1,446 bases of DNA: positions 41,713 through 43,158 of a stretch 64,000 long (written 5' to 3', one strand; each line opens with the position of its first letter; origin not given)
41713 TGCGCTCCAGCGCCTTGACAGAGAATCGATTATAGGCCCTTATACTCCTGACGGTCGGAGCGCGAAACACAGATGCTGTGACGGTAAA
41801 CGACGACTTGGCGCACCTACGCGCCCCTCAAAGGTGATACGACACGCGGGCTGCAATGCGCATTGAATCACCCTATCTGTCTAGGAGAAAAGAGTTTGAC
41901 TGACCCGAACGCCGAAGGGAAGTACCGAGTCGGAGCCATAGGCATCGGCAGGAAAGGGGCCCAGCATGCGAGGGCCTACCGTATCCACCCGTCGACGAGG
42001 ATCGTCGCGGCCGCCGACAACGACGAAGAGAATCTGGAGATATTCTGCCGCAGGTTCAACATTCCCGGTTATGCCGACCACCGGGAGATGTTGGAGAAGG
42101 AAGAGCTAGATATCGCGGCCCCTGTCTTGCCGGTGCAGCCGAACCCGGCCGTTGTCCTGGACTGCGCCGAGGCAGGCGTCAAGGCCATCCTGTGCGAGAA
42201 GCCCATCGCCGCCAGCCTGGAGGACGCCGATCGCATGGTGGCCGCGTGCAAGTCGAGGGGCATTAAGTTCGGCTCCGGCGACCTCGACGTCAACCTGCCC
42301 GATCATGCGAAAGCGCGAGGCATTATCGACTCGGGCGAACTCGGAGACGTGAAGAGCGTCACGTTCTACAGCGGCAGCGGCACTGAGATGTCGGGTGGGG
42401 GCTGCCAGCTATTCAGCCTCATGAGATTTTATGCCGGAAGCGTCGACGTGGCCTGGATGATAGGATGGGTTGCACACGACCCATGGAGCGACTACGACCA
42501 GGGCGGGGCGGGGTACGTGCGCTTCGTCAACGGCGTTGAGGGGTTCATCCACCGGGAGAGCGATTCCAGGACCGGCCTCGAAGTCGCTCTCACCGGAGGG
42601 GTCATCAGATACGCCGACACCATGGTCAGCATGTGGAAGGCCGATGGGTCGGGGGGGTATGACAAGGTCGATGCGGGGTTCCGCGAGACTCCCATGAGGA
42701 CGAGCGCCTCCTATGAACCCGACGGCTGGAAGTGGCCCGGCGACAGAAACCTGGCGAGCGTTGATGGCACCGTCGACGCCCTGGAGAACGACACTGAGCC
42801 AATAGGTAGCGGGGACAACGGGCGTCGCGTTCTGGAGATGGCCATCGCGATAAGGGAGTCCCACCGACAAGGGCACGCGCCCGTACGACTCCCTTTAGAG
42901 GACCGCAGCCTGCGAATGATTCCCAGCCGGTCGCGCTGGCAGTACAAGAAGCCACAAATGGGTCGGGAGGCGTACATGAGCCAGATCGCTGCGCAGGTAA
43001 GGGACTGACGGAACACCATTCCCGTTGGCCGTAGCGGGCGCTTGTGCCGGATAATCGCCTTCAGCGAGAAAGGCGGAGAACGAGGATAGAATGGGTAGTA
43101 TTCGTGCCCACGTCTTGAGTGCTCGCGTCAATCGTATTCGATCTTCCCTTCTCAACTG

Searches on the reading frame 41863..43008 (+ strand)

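Call 117: search_protein_families(library=pfam, proteins=[window:41863-43008:+], max_evalue=0.0001)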
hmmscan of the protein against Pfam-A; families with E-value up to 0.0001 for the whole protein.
window:41863-43008:+ (381 aa): 1 family
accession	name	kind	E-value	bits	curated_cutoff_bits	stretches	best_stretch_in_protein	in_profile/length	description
PF01408.29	GFO_IDH_MocA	-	8.8e-23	81.7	24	1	22-136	2-116/120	Oxidoreductase family, NAD-binding Rossmann fold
